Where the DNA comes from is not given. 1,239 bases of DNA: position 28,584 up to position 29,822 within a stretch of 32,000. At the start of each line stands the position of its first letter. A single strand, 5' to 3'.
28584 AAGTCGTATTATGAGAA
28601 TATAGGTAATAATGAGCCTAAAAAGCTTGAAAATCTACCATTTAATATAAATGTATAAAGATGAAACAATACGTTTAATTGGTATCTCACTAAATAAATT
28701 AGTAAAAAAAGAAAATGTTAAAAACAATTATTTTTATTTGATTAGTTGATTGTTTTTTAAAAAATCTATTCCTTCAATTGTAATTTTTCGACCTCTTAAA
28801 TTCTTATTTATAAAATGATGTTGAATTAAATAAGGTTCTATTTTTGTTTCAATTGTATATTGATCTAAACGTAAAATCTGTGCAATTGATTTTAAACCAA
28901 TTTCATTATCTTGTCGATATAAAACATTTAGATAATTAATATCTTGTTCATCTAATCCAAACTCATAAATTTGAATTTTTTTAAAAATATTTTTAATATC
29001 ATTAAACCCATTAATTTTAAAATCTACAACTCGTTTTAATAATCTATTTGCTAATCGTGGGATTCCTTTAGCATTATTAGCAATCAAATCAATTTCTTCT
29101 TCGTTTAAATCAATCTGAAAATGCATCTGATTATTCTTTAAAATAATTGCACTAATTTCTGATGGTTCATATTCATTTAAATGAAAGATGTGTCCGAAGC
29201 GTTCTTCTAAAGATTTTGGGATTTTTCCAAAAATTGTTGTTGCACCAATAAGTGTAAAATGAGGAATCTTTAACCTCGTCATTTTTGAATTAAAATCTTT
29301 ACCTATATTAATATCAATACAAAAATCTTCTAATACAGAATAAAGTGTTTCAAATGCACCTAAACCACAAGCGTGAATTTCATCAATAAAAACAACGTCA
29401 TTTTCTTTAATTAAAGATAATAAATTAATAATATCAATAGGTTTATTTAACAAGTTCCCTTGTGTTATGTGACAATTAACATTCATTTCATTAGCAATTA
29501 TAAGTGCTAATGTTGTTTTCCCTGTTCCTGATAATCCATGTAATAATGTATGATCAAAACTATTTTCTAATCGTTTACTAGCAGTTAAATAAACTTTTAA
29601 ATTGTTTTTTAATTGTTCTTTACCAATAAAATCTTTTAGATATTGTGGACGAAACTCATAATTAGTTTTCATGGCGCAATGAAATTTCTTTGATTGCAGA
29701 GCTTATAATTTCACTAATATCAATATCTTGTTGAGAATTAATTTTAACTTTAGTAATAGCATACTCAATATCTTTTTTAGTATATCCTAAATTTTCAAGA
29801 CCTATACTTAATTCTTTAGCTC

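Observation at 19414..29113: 8.8-kb accessory island between convergent dinB and ruvB, bracketed by 464-bp direct repeats that duplicate both gene ends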

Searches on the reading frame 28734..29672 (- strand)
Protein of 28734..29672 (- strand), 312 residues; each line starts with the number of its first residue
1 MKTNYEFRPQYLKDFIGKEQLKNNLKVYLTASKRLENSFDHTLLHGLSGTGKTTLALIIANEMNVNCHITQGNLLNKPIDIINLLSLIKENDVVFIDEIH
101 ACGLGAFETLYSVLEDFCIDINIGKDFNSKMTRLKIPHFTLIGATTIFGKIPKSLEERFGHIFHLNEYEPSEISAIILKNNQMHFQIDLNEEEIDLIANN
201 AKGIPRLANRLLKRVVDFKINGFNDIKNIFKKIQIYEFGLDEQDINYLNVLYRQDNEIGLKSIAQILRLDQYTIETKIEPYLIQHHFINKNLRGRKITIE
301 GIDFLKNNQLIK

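Call 6: search_protein_families(library=pfam, max_evalue=0.01, proteins=[window:28737-29672:-])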
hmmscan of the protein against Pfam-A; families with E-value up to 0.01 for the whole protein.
seq(312 aa): 12 families
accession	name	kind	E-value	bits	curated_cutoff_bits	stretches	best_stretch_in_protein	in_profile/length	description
PF05496.18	RuvB_N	-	5.1e-50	169.8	27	1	8-165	2-159/159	Holliday junction DNA helicase RuvB P-loop domain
PF05491.19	RuvB_C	-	1.3e-25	89.6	24.7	1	237-306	1-72/72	RuvB C-terminal winged helix domain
PF00004.35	AAA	-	1.8e-15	58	21.2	1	43-165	2-129/131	ATPase family associated with various cellular activities (AAA)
PF17864.7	AAA_lid_4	-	1.5e-09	37.9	27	1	168-222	1-55/74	RuvB AAA lid domain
PF07728.20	AAA_5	-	5.5e-06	26.9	22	1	41-154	1-130/139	AAA domain (dynein-related subfamily)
PF13173.12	AAA_14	-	0.00049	20.6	27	1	42-102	5-74/129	AAA domain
PF13401.12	AAA_22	-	0.0011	19.8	27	0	41-63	7-29/130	AAA domain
PF01293.25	PEPCK_ATP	-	0.0014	17.9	26.5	1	30-56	200-227/465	Phosphoenolpyruvate carboxykinase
PF06068.19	TIP49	-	0.0025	17.5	23.8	0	15-70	26-81/347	TIP49 P-loop domain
PF20720.3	nSTAND3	-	0.003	17.7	27.2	0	30-98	9-73/155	Novel STAND NTPase 3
PF13191.12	AAA_16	-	0.0087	17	32.6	0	16-64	3-49/167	AAA ATPase domain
PF00005.33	ABC_tran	-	0.0093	17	25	0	41-75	13-43/137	ABC transporter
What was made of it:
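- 28734..29672 (-): ruvB, intact, 312 aa. Pfam RuvB_N, AAA_lid_4 and RuvB_C (call 6)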

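Call 7: find_related_loci(query=window:28737-29672:-, collection=genome_contigs, flank=10000)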
Query seq(312 aa) (312 aa) in genome_contigs; peptide patterns used: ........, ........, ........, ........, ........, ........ (x = any residue, [..] = any of these).
217 stretches matched a pattern; 1 encode a relative of the query (tblastn E <= 1e-3); 1 distinct loci.
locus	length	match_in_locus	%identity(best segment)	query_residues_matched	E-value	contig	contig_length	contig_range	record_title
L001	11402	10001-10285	29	6-98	2e-6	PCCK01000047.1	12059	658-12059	MAG: Porticoccaceae bacterium isolate NP1052 MHASMcontig_199255, whole genome shotgun sequence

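Call 8: find_encoding_contigs(protein=window:28734-29672:-, flank=10000, max_places=10)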
Protein window:28734-29672:- (312 aa): 13 contigs read that carry it; 10 places shown.
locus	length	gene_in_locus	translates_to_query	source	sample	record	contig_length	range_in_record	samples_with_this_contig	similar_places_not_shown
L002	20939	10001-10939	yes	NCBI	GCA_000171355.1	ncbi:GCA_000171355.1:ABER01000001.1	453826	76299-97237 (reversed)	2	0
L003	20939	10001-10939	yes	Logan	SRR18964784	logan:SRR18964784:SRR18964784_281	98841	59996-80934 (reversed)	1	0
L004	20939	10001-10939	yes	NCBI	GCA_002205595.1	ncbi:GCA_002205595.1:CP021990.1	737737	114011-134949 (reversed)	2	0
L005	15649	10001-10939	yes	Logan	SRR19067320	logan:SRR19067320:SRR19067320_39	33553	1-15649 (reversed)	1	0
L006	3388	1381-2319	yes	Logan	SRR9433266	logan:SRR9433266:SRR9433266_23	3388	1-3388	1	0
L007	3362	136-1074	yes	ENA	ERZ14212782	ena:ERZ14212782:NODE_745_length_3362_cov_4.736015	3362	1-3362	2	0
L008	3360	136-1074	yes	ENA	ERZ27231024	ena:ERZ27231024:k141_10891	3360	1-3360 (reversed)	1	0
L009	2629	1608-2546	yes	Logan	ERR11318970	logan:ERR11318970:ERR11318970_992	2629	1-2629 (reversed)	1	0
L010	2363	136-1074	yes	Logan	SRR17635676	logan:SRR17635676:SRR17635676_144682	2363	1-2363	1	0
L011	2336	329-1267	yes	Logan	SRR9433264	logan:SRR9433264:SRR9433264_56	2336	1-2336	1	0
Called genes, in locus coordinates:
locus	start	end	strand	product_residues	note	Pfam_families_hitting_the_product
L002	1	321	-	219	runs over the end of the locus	PF00834:Ribul_P_3_epim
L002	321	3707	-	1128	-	PF12506:DUF3713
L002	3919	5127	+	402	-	PF00266:Aminotran_5, PF01053:Cys_Met_Meta_PP (weak)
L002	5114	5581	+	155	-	PF01592:NifU_N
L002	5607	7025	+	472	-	PF00587:tRNA-synt_2b, PF03129:HGTP_anticodon, PF09180:ProRS-C_1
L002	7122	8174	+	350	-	-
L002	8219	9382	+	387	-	PF03706:LPG_synthase_TM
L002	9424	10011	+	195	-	PF14520:HHH_5, PF07499:RuvA_C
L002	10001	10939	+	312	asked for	PF05496:RuvB_N, PF00004:AAA, PF07728:AAA_5 (faint), PF17864:AAA_lid_4, PF05491:WHD_RuvB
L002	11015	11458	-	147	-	PF01420:Methylase_S (weak)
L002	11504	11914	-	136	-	-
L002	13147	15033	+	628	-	-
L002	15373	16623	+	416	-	-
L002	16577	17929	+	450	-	PF00082:Peptidase_S8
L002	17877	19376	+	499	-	-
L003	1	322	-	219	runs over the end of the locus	PF00834:Ribul_P_3_epim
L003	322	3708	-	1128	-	PF12506:DUF3713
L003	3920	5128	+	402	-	PF00266:Aminotran_5, PF01053:Cys_Met_Meta_PP (weak)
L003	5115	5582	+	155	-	PF01592:NifU_N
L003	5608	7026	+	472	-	PF00587:tRNA-synt_2b, PF03129:HGTP_anticodon, PF09180:ProRS-C_1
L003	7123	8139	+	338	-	-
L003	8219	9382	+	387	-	PF03706:LPG_synthase_TM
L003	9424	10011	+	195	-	PF14520:HHH_5, PF07499:RuvA_C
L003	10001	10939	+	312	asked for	PF05496:RuvB_N, PF00004:AAA, PF07728:AAA_5 (faint), PF17864:AAA_lid_4, PF05491:WHD_RuvB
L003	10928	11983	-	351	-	PF00817:IMS, PF11799:IMS_C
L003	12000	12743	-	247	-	PF01479:S4, PF01728:FtsJ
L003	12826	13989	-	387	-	PF02463:SMC_N (faint), PF00005:ABC_tran, PF13304:AAA_21 (weak)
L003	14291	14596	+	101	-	PF00547:Urease_gamma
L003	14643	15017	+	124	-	PF00699:Urease_beta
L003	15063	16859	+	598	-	PF00449:Urease_alpha, PF07969:Amidohydro_3 (faint), PF01979:Amidohydro_1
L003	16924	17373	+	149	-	PF02814:UreE_N, PF05194:UreE_C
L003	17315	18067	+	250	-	PF01730:UreF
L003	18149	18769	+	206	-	PF02492:cobW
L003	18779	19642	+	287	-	PF01774:UreD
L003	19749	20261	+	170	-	PF00210:Ferritin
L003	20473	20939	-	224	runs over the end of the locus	-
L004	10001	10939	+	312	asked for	PF05496:RuvB_N, PF00004:AAA, PF07728:AAA_5 (faint), PF17864:AAA_lid_4, PF05491:WHD_RuvB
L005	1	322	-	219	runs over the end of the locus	PF00834:Ribul_P_3_epim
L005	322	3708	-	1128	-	PF12506:DUF3713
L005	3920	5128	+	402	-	PF00266:Aminotran_5, PF01053:Cys_Met_Meta_PP (weak)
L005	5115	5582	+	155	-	PF01592:NifU_N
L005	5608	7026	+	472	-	PF00587:tRNA-synt_2b, PF03129:HGTP_anticodon, PF09180:ProRS-C_1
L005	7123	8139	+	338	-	-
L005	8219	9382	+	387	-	PF03706:LPG_synthase_TM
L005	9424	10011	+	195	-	PF14520:HHH_5, PF07499:RuvA_C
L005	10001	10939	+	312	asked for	PF05496:RuvB_N, PF00004:AAA, PF07728:AAA_5 (faint), PF17864:AAA_lid_4, PF05491:WHD_RuvB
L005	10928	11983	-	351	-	PF00817:IMS, PF11799:IMS_C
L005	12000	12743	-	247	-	PF01479:S4, PF01728:FtsJ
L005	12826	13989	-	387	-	PF02463:SMC_N (faint), PF00005:ABC_tran, PF13304:AAA_21 (weak)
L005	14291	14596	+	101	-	PF00547:Urease_gamma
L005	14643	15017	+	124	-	PF00699:Urease_beta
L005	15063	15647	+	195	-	?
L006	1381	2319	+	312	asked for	PF05496:RuvB_N, PF00004:AAA, PF07728:AAA_5 (faint), PF17864:AAA_lid_4, PF05491:WHD_RuvB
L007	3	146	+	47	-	?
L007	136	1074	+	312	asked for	PF05496:RuvB_N, PF00004:AAA, PF07728:AAA_5 (faint), PF17864:AAA_lid_4, PF05491:WHD_RuvB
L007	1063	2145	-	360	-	PF00817:IMS, PF11799:IMS_C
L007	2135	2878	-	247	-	PF01479:S4, PF01728:FtsJ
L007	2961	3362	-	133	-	?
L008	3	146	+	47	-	?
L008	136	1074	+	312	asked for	PF05496:RuvB_N, PF00004:AAA, PF07728:AAA_5 (faint), PF17864:AAA_lid_4, PF05491:WHD_RuvB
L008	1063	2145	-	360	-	PF00817:IMS, PF11799:IMS_C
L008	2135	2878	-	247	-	PF01479:S4, PF01728:FtsJ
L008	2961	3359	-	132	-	?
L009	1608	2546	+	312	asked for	PF05496:RuvB_N, PF00004:AAA, PF07728:AAA_5 (faint), PF17864:AAA_lid_4, PF05491:WHD_RuvB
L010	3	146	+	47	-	?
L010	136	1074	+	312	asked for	PF05496:RuvB_N, PF00004:AAA, PF07728:AAA_5 (faint), PF17864:AAA_lid_4, PF05491:WHD_RuvB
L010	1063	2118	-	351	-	PF00817:IMS, PF11799:IMS_C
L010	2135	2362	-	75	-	?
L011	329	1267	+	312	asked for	PF05496:RuvB_N, PF00004:AAA, PF07728:AAA_5 (faint), PF17864:AAA_lid_4, PF05491:WHD_RuvB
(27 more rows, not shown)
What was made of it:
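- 29662..30258 (-): ruvA. gene calls with Pfam HHH_5 and RuvA_C in related loci (call 8)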

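Call 13: find_homologous_proteins(query=window:28734-29672:-, max_evalue=1e-40)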
Query window:28734-29672:- (312 aa): 7792 proteins with E <= 1e-40 among 8000 candidates; the best 120 are listed.
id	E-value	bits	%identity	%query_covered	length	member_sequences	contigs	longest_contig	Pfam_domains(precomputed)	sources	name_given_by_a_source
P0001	9.6e-194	661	99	97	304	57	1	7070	PF05491.20,PF17864.8,PF00004.36,PF05496.19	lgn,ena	-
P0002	1.9e-177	607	86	100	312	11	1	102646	PF05491.20,PF17864.8,PF00004.36,PF05496.19,PF07728.21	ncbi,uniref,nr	ncbi:Holliday junction branch migration DNA helicase RuvB [Ureaplasma urealyticum]|uniref:Holliday j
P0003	7.0e-116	405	62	100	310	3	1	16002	PF05491.20,PF17864.8,PF00004.36,PF05496.19,PF07728.21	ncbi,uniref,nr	ncbi:Holliday junction branch migration DNA helicase RuvB [Ureaplasma diversum]|uniref:Holliday junc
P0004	3.2e-115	403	62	98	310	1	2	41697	PF05491.20,PF17864.8,PF00004.36,PF05496.19,PF07728.21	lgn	-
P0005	7.9e-112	392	60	98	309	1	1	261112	PF07724.21,PF05491.20,PF17864.8,PF00004.36,PF05496.19,PF07728.21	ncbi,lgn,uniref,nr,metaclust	ncbi:Holliday junction branch migration DNA helicase RuvB [Ureaplasma canigenitalium]|uniref:Hollida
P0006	4.0e-109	383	58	98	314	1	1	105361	PF05491.20,PF17864.8,PF00910.29,PF00004.36,PF05496.19,PF07728.21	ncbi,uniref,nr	ncbi:Holliday junction branch migration DNA helicase RuvB [Ureaplasma sp. ES3154-GEN]|uniref:Hollida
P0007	8.0e-107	375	58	98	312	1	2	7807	PF07724.21,PF05491.20,PF17864.8,PF00910.29,PF00004.36,PF13401.13,PF05673.20,PF05496.19,PF07728.21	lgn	-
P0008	5.8e-101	356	55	100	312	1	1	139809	PF05491.20,PF17864.8,PF00910.29,PF00004.36,PF05496.19,PF07728.21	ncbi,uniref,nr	ncbi:Holliday junction branch migration DNA helicase RuvB [Ureaplasma zalophigenitalium]|uniref:Holl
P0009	5.8e-99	349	53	100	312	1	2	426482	PF05491.20,PF17864.8,PF00910.29,PF00004.36,PF05496.19,PF07728.21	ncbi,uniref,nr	ncbi:Holliday junction branch migration DNA helicase RuvB [Ureaplasma miroungigenitalium]|uniref:Hol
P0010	2.5e-91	324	52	96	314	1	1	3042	PF05491.20,PF17864.8,PF00004.36,PF05673.20,PF05496.19,PF07728.21,PF13191.13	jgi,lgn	jgi:Holliday junction DNA helicase RuvB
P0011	1.8e-90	322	51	97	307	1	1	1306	PF05491.20,PF17864.8,PF00004.36,PF05673.20,PF05496.19,PF07728.21,PF13191.13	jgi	jgi:Holliday junction DNA helicase RuvB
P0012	1.8e-89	318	51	96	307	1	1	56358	PF05491.20,PF17864.8,PF00004.36,PF05673.20,PF05496.19,PF07728.21,PF13191.13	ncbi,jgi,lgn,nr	ncbi:MAG: Holliday junction branch migration DNA helicase RuvB [Mycoplasmataceae bacterium]|jgi:Holl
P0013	2.5e-89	318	50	97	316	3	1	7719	PF05491.20,PF17864.8,PF00004.36,PF05673.20,PF05496.19,PF07728.21,PF13191.13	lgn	-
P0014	2.7e-89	318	53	96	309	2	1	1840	PF05491.20,PF17864.8,PF00004.36,PF05673.20,PF05496.19,PF07728.21,PF01078.28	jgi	jgi:Holliday junction DNA helicase RuvB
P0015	3.6e-89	317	50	96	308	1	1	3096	PF05491.20,PF17864.8,PF00004.36,PF05673.20,PF05496.19,PF07728.21,PF13191.13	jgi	jgi:Holliday junction DNA helicase RuvB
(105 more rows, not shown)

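Call 14: find_encoding_contigs(protein=P0001, flank=10000, max_places=10)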
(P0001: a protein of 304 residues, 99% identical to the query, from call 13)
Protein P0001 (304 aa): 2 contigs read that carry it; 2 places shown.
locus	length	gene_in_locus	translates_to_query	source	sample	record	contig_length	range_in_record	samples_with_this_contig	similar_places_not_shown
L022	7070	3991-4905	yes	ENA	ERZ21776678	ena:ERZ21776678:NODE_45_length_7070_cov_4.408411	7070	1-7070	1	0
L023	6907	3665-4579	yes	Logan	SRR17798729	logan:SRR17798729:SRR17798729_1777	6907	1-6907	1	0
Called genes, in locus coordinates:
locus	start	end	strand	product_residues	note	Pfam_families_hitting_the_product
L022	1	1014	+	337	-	?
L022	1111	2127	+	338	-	-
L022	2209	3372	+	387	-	PF03706:LPG_synthase_TM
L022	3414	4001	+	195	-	PF14520:HHH_5, PF07499:RuvA_C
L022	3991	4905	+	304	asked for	PF05496:RuvB_N, PF00004:AAA, PF17864:AAA_lid_4, PF05491:WHD_RuvB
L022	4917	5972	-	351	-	PF00817:IMS, PF11799:IMS_C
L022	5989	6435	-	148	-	PF01728:FtsJ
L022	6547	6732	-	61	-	PF01479:S4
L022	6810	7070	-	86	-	?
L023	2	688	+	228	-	?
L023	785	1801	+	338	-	-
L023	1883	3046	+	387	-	PF03706:LPG_synthase_TM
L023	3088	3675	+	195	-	PF14520:HHH_5, PF07499:RuvA_C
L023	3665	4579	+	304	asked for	PF05496:RuvB_N, PF00004:AAA, PF17864:AAA_lid_4, PF05491:WHD_RuvB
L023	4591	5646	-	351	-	PF00817:IMS, PF11799:IMS_C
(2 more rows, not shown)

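Call 15: find_encoding_contigs(protein=P0002, flank=10000, max_places=6)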
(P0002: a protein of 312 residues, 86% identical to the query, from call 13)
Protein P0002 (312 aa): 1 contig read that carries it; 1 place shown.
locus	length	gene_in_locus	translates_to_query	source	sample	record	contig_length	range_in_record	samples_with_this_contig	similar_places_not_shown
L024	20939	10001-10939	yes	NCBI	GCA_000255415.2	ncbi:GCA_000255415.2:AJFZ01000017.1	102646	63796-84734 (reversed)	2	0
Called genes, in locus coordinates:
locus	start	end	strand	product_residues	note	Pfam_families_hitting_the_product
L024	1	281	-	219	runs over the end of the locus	PF00834:Ribul_P_3_epim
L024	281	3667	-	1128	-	PF12506:DUF3713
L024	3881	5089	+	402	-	PF00266:Aminotran_5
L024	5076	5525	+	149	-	PF01592:NifU_N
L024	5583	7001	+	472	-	PF00587:tRNA-synt_2b, PF03129:HGTP_anticodon, PF09180:ProRS-C_1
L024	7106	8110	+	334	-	-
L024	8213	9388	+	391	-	PF03706:LPG_synthase_TM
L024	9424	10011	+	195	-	PF14520:HHH_5, PF07499:RuvA_C (weak)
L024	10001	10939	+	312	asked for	PF05496:RuvB_N, PF00004:AAA, PF07728:AAA_5 (faint), PF17864:AAA_lid_4, PF05491:WHD_RuvB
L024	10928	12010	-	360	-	PF00817:IMS, PF11799:IMS_C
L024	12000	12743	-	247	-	PF01479:S4, PF01728:FtsJ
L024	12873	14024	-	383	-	PF02463:SMC_N (faint), PF00005:ABC_tran, PF13304:AAA_21 (faint)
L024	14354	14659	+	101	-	PF00547:Urease_gamma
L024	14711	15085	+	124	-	PF00699:Urease_beta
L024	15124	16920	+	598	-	PF00449:Urease_alpha, PF01979:Amidohydro_1, PF07969:Amidohydro_3 (weak)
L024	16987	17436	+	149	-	PF02814:UreE_N, PF05194:UreE_C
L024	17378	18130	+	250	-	PF01730:UreF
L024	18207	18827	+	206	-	PF02492:cobW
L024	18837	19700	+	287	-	PF01774:UreD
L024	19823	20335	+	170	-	PF00210:Ferritin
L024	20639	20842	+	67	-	-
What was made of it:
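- U. urealyticum is empty with the 12-nt overlap (call 15). U. urealyticum has the empty site with overlapping genes (call 15).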

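Call 32: list_cluster_members(proteins=[P0001])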
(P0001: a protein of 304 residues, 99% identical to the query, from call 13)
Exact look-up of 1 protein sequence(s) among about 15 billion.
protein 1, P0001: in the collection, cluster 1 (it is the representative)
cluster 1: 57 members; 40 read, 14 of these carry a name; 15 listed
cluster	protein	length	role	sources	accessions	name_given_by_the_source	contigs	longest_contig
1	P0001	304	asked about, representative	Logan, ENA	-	-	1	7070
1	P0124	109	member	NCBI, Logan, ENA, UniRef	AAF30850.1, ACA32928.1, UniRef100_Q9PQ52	holliday junction ATP-dependent DNA helicase RuvB [Ureaplasma parvum serovar 3 str. ATCC ... | Holliday junction DNA helicase n=2 Tax=Ureaplasma parvum serovar 3 TaxID=38504 ...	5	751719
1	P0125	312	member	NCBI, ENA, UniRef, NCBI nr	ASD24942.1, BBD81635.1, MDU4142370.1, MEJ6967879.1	Holliday junction branch migration DNA helicase RuvB [Ureaplasma parvum] | Holliday junction branch migration DNA helicase RuvB n=1 Tax=Ureaplasma parvum ...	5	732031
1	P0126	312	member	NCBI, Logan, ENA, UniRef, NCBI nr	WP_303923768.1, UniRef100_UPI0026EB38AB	Holliday junction branch migration DNA helicase RuvB [Ureaplasma parvum] | Holliday junction branch migration DNA helicase RuvB n=1 Tax=Ureaplasma parvum ...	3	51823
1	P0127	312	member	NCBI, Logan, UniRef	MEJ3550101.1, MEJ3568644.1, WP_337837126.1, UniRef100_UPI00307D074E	Holliday junction branch migration DNA helicase RuvB [Ureaplasma parvum] | Holliday junction branch migration DNA helicase RuvB n=1 Tax=Ureaplasma parvum ...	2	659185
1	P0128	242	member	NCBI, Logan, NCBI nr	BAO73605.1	Holliday junction DNA helicase RuvB [Ureaplasma parvum serovar 3]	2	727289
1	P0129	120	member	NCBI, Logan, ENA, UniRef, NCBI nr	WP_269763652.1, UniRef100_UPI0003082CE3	AAA family ATPase [Ureaplasma parvum] | AAA family ATPase n=1 Tax=Ureaplasma parvum TaxID=134821 RepID=UPI0003082CE3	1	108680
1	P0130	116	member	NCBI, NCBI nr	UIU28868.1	hypothetical protein LLZ93_02160 [Ureaplasma parvum]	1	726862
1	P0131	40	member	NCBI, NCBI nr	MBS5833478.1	MAG: Holliday junction branch migration DNA helicase RuvB, partial [Ureaplasma parvum] | Holliday junction branch migration DNA helicase RuvB [Ureaplasma parvum]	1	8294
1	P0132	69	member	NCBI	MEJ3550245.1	Holliday junction branch migration DNA helicase RuvB, partial [Ureaplasma parvum]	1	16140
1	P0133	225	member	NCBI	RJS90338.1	AAA family ATPase, partial [Ureaplasma urealyticum]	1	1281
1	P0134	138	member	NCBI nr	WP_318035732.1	Holliday junction DNA helicase RuvB C-terminal domain-containing protein [Ureaplasma ...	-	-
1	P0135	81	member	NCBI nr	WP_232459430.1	Holliday junction DNA helicase RuvB C-terminal domain-containing protein [Ureaplasma ...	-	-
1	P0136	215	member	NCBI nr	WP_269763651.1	Holliday junction DNA helicase RuvB C-terminal domain-containing protein [Ureaplasma ...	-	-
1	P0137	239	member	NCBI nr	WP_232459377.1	AAA family ATPase [Ureaplasma parvum]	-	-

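Call 34: find_encoding_contigs(protein=P0128, flank=10000, max_places=4)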
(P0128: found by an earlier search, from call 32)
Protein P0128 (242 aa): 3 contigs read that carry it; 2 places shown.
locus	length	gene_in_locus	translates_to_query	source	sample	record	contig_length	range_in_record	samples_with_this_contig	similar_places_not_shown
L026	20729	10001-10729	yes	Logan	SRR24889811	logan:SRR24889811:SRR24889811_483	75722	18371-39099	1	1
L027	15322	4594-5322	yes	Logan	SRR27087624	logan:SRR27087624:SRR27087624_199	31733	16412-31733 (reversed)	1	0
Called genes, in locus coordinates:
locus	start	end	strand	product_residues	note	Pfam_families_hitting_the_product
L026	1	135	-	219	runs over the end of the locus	PF00834:Ribul_P_3_epim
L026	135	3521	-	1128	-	PF12506:DUF3713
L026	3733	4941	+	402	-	PF00266:Aminotran_5, PF01053:Cys_Met_Meta_PP (weak)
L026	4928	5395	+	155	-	PF01592:NifU_N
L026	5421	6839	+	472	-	PF00587:tRNA-synt_2b, PF03129:HGTP_anticodon, PF09180:ProRS-C_1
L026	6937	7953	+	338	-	-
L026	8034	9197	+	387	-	PF03706:LPG_synthase_TM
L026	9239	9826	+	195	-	PF14520:HHH_5, PF07499:RuvA_C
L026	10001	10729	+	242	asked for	PF00004:AAA (weak), PF05496:RuvB_N, PF17864:AAA_lid_4, PF05491:WHD_RuvB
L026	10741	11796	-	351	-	PF00817:IMS, PF11799:IMS_C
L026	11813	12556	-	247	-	PF01479:S4, PF01728:FtsJ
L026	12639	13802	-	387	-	PF02463:SMC_N (faint), PF00005:ABC_tran, PF13304:AAA_21 (weak)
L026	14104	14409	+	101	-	PF00547:Urease_gamma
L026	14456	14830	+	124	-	PF00699:Urease_beta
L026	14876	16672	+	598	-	PF00449:Urease_alpha, PF07969:Amidohydro_3 (faint), PF01979:Amidohydro_1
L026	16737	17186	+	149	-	PF02814:UreE_N, PF05194:UreE_C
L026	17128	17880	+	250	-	PF01730:UreF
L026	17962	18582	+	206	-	PF02492:cobW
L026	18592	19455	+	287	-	PF01774:UreD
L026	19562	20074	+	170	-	PF00210:Ferritin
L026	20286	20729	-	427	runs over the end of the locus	-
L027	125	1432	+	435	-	PF00587:tRNA-synt_2b, PF03129:HGTP_anticodon, PF09180:ProRS-C_1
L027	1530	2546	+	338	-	-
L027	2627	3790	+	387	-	PF03706:LPG_synthase_TM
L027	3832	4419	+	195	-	PF14520:HHH_5, PF07499:RuvA_C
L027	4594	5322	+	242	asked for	PF00004:AAA (weak), PF05496:RuvB_N, PF17864:AAA_lid_4, PF05491:WHD_RuvB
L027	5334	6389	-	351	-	PF00817:IMS, PF11799:IMS_C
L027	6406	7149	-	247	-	PF01479:S4, PF01728:FtsJ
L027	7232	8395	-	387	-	PF02463:SMC_N (faint), PF00005:ABC_tran, PF13304:AAA_21 (weak)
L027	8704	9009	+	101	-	PF00547:Urease_gamma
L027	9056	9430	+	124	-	PF00699:Urease_beta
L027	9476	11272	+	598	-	PF00449:Urease_alpha, PF07969:Amidohydro_3 (faint), PF01979:Amidohydro_1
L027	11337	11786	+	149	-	PF02814:UreE_N, PF05194:UreE_C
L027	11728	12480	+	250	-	PF01730:UreF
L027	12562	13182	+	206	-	PF02492:cobW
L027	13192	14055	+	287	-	PF01774:UreD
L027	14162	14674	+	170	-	PF00210:Ferritin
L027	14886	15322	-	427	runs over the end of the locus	-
